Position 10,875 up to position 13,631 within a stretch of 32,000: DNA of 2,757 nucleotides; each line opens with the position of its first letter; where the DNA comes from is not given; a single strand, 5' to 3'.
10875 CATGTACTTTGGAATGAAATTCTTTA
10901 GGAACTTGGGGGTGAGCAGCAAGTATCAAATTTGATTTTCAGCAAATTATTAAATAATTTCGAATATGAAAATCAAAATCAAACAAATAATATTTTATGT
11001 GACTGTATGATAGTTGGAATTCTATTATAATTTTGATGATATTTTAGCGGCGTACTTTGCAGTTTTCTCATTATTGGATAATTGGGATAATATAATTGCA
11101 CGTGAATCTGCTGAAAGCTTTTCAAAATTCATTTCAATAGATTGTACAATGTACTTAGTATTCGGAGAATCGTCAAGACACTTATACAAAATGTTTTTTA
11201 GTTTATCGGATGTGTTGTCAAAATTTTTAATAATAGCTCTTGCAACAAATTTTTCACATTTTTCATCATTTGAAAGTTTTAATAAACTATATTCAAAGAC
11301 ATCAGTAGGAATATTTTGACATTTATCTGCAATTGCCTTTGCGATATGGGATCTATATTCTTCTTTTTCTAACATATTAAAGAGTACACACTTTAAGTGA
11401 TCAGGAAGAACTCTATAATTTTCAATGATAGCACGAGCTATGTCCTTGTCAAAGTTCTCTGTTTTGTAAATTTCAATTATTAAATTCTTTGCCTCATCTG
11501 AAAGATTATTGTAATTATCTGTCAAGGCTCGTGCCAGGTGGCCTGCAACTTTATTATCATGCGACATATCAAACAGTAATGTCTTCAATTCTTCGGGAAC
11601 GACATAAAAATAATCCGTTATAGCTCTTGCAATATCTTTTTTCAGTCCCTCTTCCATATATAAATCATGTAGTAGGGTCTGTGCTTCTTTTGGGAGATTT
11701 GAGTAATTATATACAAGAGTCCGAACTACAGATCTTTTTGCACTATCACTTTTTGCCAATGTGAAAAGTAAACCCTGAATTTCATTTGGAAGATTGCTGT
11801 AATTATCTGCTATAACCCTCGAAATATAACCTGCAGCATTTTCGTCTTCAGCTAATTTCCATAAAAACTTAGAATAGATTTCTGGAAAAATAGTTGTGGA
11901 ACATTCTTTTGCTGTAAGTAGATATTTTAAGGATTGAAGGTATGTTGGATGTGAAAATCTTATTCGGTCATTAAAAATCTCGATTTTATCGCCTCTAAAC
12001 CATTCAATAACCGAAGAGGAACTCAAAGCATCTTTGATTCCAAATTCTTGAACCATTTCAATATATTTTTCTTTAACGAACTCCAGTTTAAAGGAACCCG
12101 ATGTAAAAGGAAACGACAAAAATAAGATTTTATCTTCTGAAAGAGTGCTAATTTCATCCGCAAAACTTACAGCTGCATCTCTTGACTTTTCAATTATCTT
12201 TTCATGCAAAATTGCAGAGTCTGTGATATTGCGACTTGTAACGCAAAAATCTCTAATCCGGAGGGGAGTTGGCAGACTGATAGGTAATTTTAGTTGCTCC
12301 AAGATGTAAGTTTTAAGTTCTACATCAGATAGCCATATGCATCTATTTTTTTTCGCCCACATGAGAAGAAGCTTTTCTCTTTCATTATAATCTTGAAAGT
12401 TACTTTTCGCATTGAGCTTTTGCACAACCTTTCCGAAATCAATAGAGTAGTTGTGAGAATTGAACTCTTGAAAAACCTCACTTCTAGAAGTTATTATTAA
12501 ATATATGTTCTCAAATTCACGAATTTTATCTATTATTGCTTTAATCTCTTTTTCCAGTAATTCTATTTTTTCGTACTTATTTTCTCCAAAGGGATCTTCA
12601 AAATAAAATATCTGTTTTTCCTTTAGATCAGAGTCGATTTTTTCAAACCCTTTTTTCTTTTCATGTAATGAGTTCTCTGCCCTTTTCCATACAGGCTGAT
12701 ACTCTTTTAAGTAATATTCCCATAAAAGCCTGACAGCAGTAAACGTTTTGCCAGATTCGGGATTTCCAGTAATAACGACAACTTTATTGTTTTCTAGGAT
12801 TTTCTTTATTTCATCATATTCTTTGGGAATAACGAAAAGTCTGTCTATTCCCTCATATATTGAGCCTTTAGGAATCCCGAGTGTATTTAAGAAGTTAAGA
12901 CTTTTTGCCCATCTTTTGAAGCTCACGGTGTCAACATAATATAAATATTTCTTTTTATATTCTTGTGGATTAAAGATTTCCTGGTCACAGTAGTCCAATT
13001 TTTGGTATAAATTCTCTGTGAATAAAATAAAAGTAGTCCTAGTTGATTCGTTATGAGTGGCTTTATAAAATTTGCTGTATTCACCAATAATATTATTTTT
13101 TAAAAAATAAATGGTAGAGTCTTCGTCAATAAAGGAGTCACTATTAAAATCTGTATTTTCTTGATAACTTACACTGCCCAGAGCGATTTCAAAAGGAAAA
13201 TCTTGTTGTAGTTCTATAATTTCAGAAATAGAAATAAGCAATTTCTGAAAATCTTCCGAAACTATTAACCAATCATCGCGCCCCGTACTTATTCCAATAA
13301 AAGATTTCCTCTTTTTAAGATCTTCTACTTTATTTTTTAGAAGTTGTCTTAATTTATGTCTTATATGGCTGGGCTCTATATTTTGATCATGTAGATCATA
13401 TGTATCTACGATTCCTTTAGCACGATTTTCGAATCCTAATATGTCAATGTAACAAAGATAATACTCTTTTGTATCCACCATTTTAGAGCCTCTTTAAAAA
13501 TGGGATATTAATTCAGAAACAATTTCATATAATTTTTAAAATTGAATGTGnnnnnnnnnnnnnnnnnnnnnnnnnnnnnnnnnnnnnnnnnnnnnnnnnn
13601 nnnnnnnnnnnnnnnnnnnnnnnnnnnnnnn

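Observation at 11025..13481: NLR/STAND-like gene embedded in the CRISPR locus, with an N-terminal domain resembling a Cas10/GGDEF-type palm (GRDD)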

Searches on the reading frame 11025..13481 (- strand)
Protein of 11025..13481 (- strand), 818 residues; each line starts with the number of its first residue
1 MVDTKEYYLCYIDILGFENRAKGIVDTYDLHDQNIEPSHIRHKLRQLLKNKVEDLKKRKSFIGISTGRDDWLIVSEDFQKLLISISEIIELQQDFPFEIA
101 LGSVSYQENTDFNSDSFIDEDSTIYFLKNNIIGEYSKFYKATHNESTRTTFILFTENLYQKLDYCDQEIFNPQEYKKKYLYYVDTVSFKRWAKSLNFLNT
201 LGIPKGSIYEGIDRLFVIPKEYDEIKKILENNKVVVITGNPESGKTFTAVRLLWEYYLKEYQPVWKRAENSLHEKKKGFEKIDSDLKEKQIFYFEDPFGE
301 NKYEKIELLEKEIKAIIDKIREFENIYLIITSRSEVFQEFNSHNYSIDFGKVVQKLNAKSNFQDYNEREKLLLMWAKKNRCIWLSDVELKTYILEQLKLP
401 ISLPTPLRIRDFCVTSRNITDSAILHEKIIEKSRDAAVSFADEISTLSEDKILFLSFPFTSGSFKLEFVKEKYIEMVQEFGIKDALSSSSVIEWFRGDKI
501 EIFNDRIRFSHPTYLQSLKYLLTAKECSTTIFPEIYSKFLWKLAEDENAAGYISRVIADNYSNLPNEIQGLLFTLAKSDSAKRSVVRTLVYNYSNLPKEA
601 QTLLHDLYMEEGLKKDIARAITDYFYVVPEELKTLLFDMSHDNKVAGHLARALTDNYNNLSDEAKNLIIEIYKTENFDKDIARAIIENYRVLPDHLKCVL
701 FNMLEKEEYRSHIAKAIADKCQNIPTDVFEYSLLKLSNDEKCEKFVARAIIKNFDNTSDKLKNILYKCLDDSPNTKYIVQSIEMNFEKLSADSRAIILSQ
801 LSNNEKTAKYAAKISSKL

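Call 6: search_protein_families(library=pfam, proteins=[window:11025-13481:-], max_evalue=0.01)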
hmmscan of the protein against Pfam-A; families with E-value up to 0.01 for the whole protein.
window:11025-13481:- (818 aa): 3 families
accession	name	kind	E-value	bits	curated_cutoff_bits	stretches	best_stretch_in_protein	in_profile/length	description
PF20720.3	nSTAND3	-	3.6e-25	88.9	27.2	1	216-371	1-146/155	Novel STAND NTPase 3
PF06745.19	ATPase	-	0.00016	21.5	26.6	1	227-322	14-113/231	KaiC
PF13401.12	AAA_22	-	0.0052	17.5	27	0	231-255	4-28/130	AAA domain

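Call 7: search_protein_families(library=ncbifam, proteins=[window:11025-13481:-], max_evalue=0.01)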
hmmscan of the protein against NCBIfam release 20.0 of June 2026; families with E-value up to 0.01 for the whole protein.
window:11025-13481:- (818 aa): 0 families

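Call 9: search_protein_families(library=padloc, proteins=[window:11025-13481:-], max_evalue=10)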
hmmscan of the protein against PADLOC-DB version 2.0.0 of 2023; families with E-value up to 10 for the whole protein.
window:11025-13481:- (818 aa): 2 families
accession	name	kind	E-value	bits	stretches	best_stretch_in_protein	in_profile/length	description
PDLC05079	PDC-S73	-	5.6e-20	69.7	1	214-347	173-300/752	-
PDLC04140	mad8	-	0.00015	19.4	1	229-313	24-70/314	mads_8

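Call 10: search_solved_structures(query=window:11025-13481:-, max_evalue=10)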
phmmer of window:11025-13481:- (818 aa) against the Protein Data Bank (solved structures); distinct sequences matched with E-value up to 10: 2.
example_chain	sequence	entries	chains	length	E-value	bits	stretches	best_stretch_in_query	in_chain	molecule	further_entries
9k83_A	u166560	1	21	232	0.34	12.3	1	293-341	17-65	Fiber-n6-Zn1-HEHE-43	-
3nrb_A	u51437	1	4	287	0.68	11.3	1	343-382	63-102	Formyltetrahydrofolate deformylase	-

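Call 14: find_homologous_proteins(query=window:11025-13481:-, max_evalue=0.001)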
Query window:11025-13481:- (818 aa): 24 proteins with E <= 0.001 among 8000 candidates.
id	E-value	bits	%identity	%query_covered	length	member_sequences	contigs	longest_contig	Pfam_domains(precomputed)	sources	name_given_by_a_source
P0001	0.0e+0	1817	100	100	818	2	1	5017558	PF20720.4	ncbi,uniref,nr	ncbi:hypothetical protein MSSIT_1865 [Methanosarcina siciliae T4/M]|uniref:Novel STAND NTPase 3 doma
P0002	0.0e+0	1618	89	100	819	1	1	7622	PF06745.20,PF20720.4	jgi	jgi:hypothetical protein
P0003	0.0e+0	1246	69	100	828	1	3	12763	PF20720.4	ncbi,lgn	ncbi:MAG: hypothetical protein ABFC34_07340 [Methanobacterium sp.]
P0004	0.0e+0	1226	68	100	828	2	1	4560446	PF20720.4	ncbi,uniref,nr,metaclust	ncbi:hypothetical protein MSBR3_0137 [Methanosarcina barkeri 3]|uniref:Novel STAND NTPase 3 domain-c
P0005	0.0e+0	1225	68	100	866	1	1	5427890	PF20720.4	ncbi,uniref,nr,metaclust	ncbi:hypothetical protein MSSAC_2227 [Methanosarcina siciliae C2J]|uniref:Novel STAND NTPase 3 domai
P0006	0.0e+0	1043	58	99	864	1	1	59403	PF20720.4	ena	-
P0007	0.0e+0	1041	58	99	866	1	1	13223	PF20720.4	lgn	-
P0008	1.4e-155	538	34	98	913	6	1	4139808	PF20720.4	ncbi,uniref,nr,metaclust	ncbi:hypothetical protein MSLAZ_2080 [Methanosarcina lacustris Z-7289]|uniref:Novel STAND NTPase 3 d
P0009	3.4e-128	447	33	97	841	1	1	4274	PF20720.4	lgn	-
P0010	2.4e-127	444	34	76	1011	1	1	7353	PF13324.13,PF03461.21,PF13401.13,PF19826.5,PF20720.4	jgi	-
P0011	5.5e-127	443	34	94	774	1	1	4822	PF20720.4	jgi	-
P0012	3.5e-123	431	32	97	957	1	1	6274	PF20135.5,PF20720.4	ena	-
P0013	9.7e-121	423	37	81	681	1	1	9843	PF20720.4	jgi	jgi:hypothetical protein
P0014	7.6e-109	383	35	77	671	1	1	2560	PF20720.4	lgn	-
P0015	2.4e-108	382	32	97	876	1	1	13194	PF20720.4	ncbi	-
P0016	5.1e-107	377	32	98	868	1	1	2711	PF20720.4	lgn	-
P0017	3.8e-104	368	31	97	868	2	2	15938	PF20720.4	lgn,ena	-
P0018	3.2e-101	358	31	98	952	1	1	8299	PF02985.29,PF13646.13,PF20720.4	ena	-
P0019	8.6e-95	337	34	75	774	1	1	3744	PF20720.4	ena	-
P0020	1.0e-92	330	31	85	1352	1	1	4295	PF20720.4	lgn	-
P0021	8.5e-92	327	38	66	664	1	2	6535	PF20720.4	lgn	-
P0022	4.1e-71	258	29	88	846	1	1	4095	PF20720.4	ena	-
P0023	1.1e-69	254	36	58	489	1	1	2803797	PF06745.20,PF20720.4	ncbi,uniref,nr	ncbi:hypothetical protein [Methanobacterium ferruginis]|uniref:nSTAND3 domain-containing NTPase n=1 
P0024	2.5e-6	44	30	19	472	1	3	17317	-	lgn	-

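Call 19: find_encoding_contigs(protein=P0004, flank=10000, max_places=3)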
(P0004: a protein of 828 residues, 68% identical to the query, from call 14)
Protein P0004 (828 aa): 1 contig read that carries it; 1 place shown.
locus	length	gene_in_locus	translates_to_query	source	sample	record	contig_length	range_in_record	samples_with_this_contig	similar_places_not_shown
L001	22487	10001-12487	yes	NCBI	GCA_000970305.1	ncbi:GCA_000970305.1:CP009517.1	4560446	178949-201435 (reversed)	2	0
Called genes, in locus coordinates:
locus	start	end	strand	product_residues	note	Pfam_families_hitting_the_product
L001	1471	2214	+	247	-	PF17955:Cas6b_N, PF17262:Cas6b_C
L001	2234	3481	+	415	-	PF03787:RAMPs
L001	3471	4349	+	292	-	PF03787:RAMPs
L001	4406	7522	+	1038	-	-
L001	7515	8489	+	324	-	PF03787:RAMPs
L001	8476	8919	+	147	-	-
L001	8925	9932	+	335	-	PF03787:RAMPs (weak)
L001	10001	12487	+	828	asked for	PF20720:nSTAND3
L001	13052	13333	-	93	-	-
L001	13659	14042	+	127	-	-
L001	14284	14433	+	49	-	-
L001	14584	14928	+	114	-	PF02627:CMD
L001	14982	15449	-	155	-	PF00582:Usp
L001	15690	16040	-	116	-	PF01022:HTH_5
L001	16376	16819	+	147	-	PF12840:HTH_20 (weak), PF01022:HTH_5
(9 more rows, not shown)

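Call 20: find_encoding_contigs(protein=P0008, flank=10000, max_places=2)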
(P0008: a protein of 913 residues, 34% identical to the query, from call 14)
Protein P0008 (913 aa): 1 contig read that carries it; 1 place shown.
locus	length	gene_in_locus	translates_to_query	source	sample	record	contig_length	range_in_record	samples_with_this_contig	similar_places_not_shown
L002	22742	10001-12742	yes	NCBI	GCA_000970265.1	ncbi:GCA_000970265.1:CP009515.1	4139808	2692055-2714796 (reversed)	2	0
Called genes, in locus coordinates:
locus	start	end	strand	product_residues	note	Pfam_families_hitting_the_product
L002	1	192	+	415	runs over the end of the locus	PF00078:RVT_1, PF08388:GIIM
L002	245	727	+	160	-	-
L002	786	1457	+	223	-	PF17955:Cas6b_N, PF17262:Cas6b_C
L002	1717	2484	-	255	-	PF19810:HFX_2341_N, PF22662:Csa3_N, PF23400:CARF_Card1 (weak)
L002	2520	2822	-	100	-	PF09827:CRISPR_Cas2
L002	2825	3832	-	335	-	PF01867:Cas_Cas1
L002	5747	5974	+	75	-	-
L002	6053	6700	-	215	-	-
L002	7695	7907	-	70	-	-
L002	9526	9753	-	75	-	-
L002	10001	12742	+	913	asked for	PF20720:nSTAND3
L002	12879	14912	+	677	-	-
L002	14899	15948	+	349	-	-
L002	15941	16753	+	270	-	PF03787:RAMPs (weak)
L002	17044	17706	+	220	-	PF17955:Cas6b_N, PF17262:Cas6b_C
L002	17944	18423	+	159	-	PF20603:Bact_hydrolase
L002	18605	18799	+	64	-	-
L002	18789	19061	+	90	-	PF05016:ParE_toxin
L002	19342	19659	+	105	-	-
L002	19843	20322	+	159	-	PF20603:Bact_hydrolase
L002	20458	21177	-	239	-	PF09360:zf-CDGSH, PF06902:Fer4_19, PF09360:zf-CDGSH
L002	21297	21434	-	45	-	-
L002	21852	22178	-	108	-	-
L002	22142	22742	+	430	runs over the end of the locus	PF00324:AA_permease, PF03845:Spore_permease, PF13520:AA_permease_2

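Call 21: find_encoding_contigs(protein=P0006, flank=10000, max_places=2)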
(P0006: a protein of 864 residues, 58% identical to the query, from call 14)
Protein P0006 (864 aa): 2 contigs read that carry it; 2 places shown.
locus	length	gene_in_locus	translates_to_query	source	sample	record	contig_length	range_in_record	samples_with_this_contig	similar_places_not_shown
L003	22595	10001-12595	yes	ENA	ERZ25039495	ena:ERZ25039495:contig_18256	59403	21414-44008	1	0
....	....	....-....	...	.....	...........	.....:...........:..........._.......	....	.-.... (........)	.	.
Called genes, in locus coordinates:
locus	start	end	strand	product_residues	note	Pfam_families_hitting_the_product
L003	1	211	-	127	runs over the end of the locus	-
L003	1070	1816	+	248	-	PF17955:Cas6b_N, PF17262:Cas6b_C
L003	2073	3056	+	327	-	PF03787:RAMPs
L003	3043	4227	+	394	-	PF03787:RAMPs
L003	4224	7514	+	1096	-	-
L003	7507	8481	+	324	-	PF03787:RAMPs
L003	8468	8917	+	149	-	-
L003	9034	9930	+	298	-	-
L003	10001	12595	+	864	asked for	PF20720:nSTAND3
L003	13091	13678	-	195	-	-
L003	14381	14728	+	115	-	-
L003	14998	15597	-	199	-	PF00589:Phage_integrase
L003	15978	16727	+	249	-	PF14337:Abi_alpha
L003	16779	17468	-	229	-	PF13643:DUF4145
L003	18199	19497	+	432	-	-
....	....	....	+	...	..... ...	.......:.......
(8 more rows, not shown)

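Call 22: find_encoding_contigs(protein=P0017, flank=10000, max_places=2)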
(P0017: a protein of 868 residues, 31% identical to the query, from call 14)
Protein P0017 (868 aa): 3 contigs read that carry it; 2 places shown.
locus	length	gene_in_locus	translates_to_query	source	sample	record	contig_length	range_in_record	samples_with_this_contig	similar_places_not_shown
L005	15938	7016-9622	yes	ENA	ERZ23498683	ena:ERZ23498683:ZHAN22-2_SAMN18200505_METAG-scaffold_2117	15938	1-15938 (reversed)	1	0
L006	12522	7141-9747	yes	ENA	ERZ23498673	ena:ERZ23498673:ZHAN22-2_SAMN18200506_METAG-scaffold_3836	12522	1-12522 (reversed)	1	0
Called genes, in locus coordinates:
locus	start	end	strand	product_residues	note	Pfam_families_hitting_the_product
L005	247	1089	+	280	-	-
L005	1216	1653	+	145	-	-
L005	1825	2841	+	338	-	-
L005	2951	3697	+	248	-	PF18742:DpnII-MboI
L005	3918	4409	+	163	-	PF10083:DUF2321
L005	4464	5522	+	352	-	-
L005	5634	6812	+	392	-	PF04480:DUF559, PF18741:MTES_1575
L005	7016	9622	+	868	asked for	PF20720:nSTAND3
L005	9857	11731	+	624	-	PF00656:Peptidase_C14, PF07719:TPR_2 (faint), PF13414:TPR_11 (faint), PF13428:TPR_14 (faint), PF13431:TPR_17 (faint), PF13432:TPR_16 (faint), PF14559:TPR_19 (faint), PF13181:TPR_8 (weak), +6 more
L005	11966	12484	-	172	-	-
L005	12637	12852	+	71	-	-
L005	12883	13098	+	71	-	-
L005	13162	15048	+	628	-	PF13620:CarboxypepD_reg, PF13715:CarbopepD_reg_2, PF17210:SdrD_B, PF22904:NOMO1-like_2nd, PF09603:Fib_succ_major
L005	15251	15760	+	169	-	PF07366:SnoaL, PF14534:DUF4440, PF12680:SnoaL_2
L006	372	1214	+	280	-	-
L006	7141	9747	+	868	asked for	PF20720:nSTAND3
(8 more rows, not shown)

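Call 23: predict_structure(protein=window:11025-13481:-)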
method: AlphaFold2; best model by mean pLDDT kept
length: 818 residues; sequences in the alignment: 1
mean_pLDDT: 43.3   pTM: 0.31
mean pLDDT of the five models: 43.3, 42.5, 42.5, 41.3, 37.8
residues with pLDDT >= 90: 0; 70-90: 85; 50-70: 190; < 50: 543
segments of 3 or more residues with pLDDT < 50: 1-30, 32-535
pLDDT, mean of each block of 10 residues (from residue 1): 30 39 39 45 47 40 32 35 37 32 31 32 31 28 26 28 28 28 32 33 31 28 33 27 30 32 33 34 33 31 35 37 29 30 29 31 33 31 31 34 25 25 28 31 30 29 29 37 35 36 32 40 40 48 55 61 61 66 72 72 73 71 66 68 57 53 53 53 55 52 55 55 51 54 62 66 70 72 79 81 80 74
secondary structure, 60 per line:
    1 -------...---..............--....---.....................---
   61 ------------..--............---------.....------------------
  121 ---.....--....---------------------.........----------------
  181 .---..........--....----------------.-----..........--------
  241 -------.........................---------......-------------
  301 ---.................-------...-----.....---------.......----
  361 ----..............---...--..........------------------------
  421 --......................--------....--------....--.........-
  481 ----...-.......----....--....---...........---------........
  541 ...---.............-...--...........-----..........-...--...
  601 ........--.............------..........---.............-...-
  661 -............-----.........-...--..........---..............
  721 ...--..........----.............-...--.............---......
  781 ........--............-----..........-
elements in order (helices of 4 or more, strands of 3 or more residues): E8-10 H14-27 H30-33 H37-57 H77-88 E98-102 E124-128 E131-134 H156-164 H185-194 H197-200 H223-232 H248-272 H282-287 H304-320 E328-330 H336-340 H350-356 H365-378 E382-384 H387-396 H423-444 E453-456 E465-468 H471-479 H489-495 E500-503 E506-509 H513-523 H533-543 H547-559 H566-576 H582-591 H598-608 H611-623 H630-639 H643-655 H662-673 H679-687 H694-703 H707-723 H726-735 H740-752 H759-771 H775-788 H791-802 H808-817

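Call 38: find_related_loci(query=A1, collection=genome_contigs, flank=10000)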
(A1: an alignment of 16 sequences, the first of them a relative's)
Query A1 (818 aa) in genome_contigs; peptide patterns used: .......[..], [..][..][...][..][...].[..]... (x = any residue, [..] = any of these).
150 stretches matched a pattern; 29 encode a relative of the query (tblastn E <= 1e-3); 27 distinct loci.
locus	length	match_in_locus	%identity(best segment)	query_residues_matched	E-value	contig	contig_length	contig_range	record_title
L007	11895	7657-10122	33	8-812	2e-140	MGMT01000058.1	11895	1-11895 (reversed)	MAG: Chloroflexi bacterium RBG_13_51_52 RBG_13_scaffold_29840, whole genome shotgun sequence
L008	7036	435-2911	36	9-817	3e-124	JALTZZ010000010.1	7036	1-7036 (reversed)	MAG: archaeon isolate S141_metabat2_scaf2bin.181 S141_NODE_11776_length_7036_cov_5.059198, whole genome shotgun sequence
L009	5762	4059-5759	36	8-568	8e-110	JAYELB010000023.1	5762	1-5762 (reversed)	MAG: Methanobacteriota archaeon isolate MAG122 MAG122_23, whole genome shotgun sequence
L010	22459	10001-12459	37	8-812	4e-109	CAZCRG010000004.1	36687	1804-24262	MAG TPA_asm: Candidatus Hydrothermarchaeota archaeon isolate binchicken_co64_34 genome assembly, contig: NODE_686_length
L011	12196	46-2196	34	8-789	9e-108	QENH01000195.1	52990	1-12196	Methanophagales archaeon isolate CONS3730B06UFb1 Ga0123266_1007, whole genome shotgun sequence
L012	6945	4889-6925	33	4-812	3e-104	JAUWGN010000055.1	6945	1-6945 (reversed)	MAG: Dehalococcoidia bacterium isolate CSMAG_2243 CSMAG_2243_k141_1240575_length_6945_cov_8.0000, whole genome shotgun s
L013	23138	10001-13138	32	1-805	2e-103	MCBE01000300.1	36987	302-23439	Candidatus Altiarchaeales archaeon WOR_SM1_SCG NODE_9_length_36987_cov_292.748_ID_7, whole genome shotgun sequence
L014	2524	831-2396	37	8-515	9e-107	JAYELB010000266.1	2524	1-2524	MAG: Methanobacteriota archaeon isolate MAG122 MAG122_266, whole genome shotgun sequence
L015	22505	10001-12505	38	8-814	5e-101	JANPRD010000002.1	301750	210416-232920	MAG: Methanophagales archaeon isolate AOM70-1 c_000000000005, whole genome shotgun sequence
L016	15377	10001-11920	33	4-671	2e-97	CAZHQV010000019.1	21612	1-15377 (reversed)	MAG TPA_asm: uncultured Dehalococcoidales bacterium isolate SRP068000_co4_61 genome assembly, contig: NODE_2366_length_2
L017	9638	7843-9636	37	8-590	1e-101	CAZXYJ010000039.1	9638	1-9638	MAG TPA_asm: uncultured Halobacteria archaeon isolate SRP068000_co2_232 genome assembly, contig: NODE_8314_length_9638_c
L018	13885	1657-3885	32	1-812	7e-91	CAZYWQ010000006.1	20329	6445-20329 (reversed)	MAG TPA_asm: uncultured Candidatus Sumerlaeota bacterium isolate binchicken_co178_44 genome assembly, contig: NODE_3493_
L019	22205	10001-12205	33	8-802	6e-106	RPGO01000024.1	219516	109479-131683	MAG: Candidatus Argoarchaeum ethanivorans isolate Eth-Arch1 Scaffold154_pilon, whole genome shotgun sequence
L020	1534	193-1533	40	209-813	5e-95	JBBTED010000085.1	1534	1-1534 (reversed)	MAG: Candidatus Firestonebacteria bacterium isolate H52-bin162_1 H52_bin162_1_000000000085, whole genome shotgun sequenc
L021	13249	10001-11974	33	152-812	3e-87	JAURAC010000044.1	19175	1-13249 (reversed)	MAG: Candidatus Subterrananammoxibius californiae isolate Bin_309 NODE_45_length_19175_cov_20.689383, whole genome shotg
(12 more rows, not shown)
